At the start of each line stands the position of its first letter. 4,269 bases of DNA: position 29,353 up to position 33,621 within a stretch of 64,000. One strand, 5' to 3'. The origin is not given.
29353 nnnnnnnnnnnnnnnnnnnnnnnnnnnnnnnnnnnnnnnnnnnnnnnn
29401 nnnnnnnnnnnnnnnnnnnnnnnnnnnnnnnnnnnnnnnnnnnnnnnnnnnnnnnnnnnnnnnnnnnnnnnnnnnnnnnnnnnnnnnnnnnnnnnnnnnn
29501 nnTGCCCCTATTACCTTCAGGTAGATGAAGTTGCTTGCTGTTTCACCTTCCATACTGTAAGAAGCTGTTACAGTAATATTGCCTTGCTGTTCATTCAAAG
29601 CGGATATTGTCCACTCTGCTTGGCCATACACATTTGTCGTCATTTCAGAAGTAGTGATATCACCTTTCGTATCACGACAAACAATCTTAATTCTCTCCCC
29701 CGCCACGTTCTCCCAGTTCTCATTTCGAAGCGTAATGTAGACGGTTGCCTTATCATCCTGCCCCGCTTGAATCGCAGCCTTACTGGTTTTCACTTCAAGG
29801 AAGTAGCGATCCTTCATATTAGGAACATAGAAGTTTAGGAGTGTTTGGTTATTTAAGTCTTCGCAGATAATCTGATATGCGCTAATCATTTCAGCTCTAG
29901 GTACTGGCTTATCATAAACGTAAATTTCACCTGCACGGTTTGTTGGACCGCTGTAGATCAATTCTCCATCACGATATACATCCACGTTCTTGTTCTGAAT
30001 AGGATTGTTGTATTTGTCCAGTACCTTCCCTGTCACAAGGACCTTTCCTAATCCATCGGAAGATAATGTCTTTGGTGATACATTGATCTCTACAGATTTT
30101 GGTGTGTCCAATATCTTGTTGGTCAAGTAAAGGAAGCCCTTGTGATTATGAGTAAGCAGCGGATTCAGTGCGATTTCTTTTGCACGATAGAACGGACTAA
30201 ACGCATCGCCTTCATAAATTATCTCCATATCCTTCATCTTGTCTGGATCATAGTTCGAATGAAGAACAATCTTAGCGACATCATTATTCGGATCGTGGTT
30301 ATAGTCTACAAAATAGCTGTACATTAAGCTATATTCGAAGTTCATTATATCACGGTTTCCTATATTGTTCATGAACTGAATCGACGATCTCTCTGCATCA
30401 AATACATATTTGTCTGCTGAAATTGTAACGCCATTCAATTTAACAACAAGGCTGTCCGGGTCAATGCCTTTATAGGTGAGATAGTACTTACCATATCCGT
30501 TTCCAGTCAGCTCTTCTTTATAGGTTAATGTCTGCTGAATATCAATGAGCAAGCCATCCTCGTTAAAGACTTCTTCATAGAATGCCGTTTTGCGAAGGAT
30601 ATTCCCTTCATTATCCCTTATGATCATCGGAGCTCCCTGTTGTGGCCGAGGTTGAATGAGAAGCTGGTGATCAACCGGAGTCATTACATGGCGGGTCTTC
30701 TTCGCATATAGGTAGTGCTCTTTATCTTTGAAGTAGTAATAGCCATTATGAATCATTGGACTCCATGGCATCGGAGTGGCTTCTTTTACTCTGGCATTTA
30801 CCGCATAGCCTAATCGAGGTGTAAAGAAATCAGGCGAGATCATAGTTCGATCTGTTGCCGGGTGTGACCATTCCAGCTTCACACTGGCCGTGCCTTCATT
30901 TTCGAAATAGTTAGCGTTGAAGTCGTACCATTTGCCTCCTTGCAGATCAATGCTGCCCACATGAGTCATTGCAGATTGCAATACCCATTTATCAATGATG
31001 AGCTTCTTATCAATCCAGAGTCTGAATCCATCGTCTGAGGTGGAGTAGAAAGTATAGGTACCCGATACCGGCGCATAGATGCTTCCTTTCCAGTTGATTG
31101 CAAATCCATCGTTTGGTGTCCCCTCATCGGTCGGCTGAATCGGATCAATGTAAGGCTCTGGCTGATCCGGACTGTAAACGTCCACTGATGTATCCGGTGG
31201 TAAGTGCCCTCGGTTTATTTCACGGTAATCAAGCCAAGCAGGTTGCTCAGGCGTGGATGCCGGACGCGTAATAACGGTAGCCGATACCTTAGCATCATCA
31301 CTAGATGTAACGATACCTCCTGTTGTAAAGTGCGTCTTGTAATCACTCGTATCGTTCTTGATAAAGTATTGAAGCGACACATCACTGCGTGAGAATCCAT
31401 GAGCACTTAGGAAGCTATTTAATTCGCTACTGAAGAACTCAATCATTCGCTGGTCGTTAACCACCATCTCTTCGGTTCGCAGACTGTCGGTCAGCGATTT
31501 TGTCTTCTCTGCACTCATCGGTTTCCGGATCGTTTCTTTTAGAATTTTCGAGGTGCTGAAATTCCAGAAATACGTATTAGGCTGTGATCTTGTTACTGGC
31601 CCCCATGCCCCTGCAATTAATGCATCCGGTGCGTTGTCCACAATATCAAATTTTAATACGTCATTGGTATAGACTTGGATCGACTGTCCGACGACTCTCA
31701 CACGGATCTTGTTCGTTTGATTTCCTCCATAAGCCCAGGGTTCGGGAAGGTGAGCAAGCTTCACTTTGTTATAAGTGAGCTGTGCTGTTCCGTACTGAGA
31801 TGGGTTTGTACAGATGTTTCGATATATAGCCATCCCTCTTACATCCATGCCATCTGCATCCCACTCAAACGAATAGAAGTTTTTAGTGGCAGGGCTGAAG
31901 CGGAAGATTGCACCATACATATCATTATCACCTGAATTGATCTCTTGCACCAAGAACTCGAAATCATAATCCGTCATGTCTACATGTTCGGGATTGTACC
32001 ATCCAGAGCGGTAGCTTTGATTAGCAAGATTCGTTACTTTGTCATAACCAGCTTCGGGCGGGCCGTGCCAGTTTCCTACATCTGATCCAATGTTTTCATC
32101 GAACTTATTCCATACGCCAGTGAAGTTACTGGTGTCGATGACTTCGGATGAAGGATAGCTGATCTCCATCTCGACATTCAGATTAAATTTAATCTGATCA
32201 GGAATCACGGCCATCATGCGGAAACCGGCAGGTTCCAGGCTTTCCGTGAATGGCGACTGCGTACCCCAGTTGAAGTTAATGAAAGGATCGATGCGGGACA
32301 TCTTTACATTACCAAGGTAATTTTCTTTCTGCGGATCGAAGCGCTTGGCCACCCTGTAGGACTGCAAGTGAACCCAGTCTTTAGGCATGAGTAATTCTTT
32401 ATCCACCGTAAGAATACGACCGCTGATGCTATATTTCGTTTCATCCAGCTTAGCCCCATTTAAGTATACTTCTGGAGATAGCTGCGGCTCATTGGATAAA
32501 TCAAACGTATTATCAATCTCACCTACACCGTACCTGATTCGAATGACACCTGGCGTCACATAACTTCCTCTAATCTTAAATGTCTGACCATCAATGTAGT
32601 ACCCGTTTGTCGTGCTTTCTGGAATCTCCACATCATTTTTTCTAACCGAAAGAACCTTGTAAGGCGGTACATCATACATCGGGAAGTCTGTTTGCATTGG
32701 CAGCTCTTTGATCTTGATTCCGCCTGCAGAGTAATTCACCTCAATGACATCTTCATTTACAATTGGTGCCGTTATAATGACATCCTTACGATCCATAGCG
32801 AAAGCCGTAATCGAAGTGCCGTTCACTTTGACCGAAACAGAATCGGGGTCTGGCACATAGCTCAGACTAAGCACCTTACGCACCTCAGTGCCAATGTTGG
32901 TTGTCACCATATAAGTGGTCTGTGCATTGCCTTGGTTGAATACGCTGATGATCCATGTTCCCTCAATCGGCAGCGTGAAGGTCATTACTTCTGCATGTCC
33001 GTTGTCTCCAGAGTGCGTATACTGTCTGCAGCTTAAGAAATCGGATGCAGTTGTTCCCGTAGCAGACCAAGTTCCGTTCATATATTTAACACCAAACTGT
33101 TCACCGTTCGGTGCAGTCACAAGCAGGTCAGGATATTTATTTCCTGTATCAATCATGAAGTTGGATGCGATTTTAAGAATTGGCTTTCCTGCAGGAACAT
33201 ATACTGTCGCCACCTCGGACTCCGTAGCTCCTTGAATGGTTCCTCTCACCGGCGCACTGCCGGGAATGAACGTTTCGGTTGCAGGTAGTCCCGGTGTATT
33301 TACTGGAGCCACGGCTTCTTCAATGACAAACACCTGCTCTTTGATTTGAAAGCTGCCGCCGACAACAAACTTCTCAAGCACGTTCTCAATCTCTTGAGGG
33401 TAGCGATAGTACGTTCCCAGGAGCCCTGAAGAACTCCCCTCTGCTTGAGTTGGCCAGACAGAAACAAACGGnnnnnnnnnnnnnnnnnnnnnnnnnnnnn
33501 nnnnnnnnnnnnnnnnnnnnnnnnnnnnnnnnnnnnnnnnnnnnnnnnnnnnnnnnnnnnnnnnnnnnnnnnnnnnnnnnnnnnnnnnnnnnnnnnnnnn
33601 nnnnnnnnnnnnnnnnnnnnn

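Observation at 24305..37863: Two adjacent giant genes (2787 and 1723 aa) share a repeated lectin-like block; the larger carries PA14 and Big_2 domains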

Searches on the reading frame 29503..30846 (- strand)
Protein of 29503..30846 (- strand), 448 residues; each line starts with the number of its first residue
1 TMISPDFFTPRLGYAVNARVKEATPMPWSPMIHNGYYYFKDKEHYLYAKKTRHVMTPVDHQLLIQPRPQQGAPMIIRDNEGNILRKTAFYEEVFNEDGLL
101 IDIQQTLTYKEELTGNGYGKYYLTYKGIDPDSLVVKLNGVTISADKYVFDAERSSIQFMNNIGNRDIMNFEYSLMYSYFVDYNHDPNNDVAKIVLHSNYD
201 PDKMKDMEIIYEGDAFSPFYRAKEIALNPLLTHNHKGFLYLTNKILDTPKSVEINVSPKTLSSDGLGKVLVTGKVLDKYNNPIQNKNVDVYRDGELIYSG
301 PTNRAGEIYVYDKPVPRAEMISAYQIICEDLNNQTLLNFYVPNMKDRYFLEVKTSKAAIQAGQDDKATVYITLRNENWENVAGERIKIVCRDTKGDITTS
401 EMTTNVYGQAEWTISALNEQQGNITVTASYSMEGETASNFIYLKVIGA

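Call 40: search_protein_families(library=pfam, proteins=[window:29503-30846:-], max_evalue=5)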
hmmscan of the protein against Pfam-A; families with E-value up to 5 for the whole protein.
window:29503-30846:- (448 aa): 6 families
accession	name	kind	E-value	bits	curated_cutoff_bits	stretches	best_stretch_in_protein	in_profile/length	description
PF02369.22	Big_1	-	1.8e-11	44.5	34.9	2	352-440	4-92/93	Bacterial Ig-like domain (group 1)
PF09134.16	Invasin_D3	-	2.5e-10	41.2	33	2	353-430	8-82/98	Invasin, domain 3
PF16640.11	Big_3_5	-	0.0017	19.3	35.5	1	353-431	2-70/88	Bacterial Ig-like domain (group 3)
PF13620.12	CarboxypepD_reg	-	0.0099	16.6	32.3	1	271-307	2-39/82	Carboxypeptidase regulatory-like domain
PF18565.7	Glyco_hydro2_C5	-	0.075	13.3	32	0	255-290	4-39/103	Glycoside hydrolase family 2 C-terminal domain 5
PF22619.2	DNA_polI_exo1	-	0.27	11.5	27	1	143-200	48-103/140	DNA polymerase I, ribonuclease H-like domain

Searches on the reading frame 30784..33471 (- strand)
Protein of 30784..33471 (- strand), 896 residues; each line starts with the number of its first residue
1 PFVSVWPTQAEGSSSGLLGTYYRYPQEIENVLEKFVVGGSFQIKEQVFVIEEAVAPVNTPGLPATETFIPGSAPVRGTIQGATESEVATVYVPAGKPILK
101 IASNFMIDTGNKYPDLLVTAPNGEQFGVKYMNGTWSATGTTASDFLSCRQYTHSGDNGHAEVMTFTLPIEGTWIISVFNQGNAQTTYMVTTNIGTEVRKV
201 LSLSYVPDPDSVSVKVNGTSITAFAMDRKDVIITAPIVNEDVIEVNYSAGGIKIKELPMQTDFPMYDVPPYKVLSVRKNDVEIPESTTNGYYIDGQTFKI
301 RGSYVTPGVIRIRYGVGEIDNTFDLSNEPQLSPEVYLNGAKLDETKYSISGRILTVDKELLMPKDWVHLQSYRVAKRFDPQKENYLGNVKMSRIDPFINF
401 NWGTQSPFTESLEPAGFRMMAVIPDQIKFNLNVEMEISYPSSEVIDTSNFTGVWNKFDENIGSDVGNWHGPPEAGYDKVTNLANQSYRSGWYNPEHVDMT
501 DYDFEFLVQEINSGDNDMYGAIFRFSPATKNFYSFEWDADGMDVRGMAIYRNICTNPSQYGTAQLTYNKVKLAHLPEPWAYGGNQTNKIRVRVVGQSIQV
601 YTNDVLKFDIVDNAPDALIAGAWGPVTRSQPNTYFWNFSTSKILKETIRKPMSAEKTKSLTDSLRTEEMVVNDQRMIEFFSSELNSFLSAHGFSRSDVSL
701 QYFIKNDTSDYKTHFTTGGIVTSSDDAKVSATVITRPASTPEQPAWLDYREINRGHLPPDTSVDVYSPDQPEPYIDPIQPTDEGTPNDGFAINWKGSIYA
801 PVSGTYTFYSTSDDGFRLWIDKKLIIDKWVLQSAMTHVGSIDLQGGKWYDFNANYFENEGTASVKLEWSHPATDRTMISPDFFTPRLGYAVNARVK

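Call 59: predict_structure(alignment_id=A4)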
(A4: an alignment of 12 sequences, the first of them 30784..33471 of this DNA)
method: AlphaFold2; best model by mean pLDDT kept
length: 896 residues; sequences in the alignment: 12
mean_pLDDT: 51.1   pTM: 0.28
mean pLDDT of the five models: 51.1, 49.2, 43.7, 43.0, 42.5
residues with pLDDT >= 90: 46; 70-90: 179; 50-70: 184; < 50: 487
segments of 3 or more residues with pLDDT < 50: 1-39, 52-72, 109-111, 130-144, 194-208, 236-241, 248-260, 319-332, 371-500, 513-531, 538-544, 553-569, 576-583, 614-631, 642-684, 686-788, 886-896
pLDDT, mean of each block of 10 residues (from residue 1): 25 30 29 31 76 31 27 66 76 70 64 70 67 42 55 56 75 78 73 46 41 64 62 51 51 32 78 81 79 86 74 71 29 55 66 57 52 38 32 37 35 33 41 26 23 23 26 25 27 36 61 46 42 51 50 38 41 50 61 66 73 43 37 55 35 26 30 38 46 39 32 29 29 29 25 28 25 38 43 81 95 89 89 87 92 77 84 85 55 29
secondary structure, 60 per line:
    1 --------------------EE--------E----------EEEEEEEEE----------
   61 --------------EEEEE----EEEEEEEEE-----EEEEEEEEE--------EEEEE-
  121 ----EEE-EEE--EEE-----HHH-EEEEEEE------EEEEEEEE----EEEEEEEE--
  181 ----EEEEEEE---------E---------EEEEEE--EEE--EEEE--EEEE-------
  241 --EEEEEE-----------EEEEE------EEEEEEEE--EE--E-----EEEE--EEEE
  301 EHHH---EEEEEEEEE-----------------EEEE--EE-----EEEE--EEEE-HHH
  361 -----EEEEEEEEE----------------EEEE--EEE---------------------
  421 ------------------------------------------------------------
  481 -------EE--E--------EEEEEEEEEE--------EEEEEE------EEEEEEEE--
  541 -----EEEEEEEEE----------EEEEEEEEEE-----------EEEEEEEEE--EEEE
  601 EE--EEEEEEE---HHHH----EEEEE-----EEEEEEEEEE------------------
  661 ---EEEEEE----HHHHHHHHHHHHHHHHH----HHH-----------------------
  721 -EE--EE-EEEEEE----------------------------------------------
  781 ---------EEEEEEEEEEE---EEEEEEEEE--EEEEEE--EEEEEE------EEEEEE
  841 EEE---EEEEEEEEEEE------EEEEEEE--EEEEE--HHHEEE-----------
elements in order (helices of 4 or more, strands of 3 or more residues): E42-50 E75-79 E84-92 E98-106 E115-119 E125-127 E129-131 E134-136 E146-152 E159-166 E171-178 E185-191 E211-216 E219-221 E224-227 E230-233 E243-248 E260-264 E271-278 E291-294 E297-301 E308-316 E334-337 E347-350 E353-356 E366-374 E391-394 E397-399 E501-510 E519-524 E531-538 E546-554 E565-574 E586-594 E597-602 E605-611 H615-618 E623-627 E633-642 E664-669 H674-690 E729-734 E790-800 E804-812 E815-820 E823-828 E835-843 E847-857 E864-870 E873-877 E883-885

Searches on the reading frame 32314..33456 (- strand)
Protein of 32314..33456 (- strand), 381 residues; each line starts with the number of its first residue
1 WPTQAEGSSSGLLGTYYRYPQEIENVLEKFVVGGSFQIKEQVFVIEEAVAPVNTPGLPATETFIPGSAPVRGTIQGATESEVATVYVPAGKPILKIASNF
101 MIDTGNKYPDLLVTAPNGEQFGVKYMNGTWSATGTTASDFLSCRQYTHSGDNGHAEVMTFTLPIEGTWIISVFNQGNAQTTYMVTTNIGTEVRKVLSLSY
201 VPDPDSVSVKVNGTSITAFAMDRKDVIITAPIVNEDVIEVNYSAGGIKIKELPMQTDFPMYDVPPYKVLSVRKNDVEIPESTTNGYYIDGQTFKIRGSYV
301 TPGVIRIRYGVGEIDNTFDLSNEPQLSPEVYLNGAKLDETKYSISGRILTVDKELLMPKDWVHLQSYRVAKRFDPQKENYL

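Call 40: search_protein_families(library=pfam, proteins=[window:32314-33456:-], max_evalue=5)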
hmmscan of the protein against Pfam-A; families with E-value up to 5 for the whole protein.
window:32314-33456:- (381 aa): 2 families
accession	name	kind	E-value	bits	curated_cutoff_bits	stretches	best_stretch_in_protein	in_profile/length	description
PF07550.17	Shr-like_HID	-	0.022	15.7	22.3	1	329-356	30-57/82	Heme-binding protein Shr-like, Hb-interacting domain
PF04151.21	PPC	-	0.088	14.1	25.9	1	82-173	4-69/70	Bacterial pre-peptidase C-terminal domain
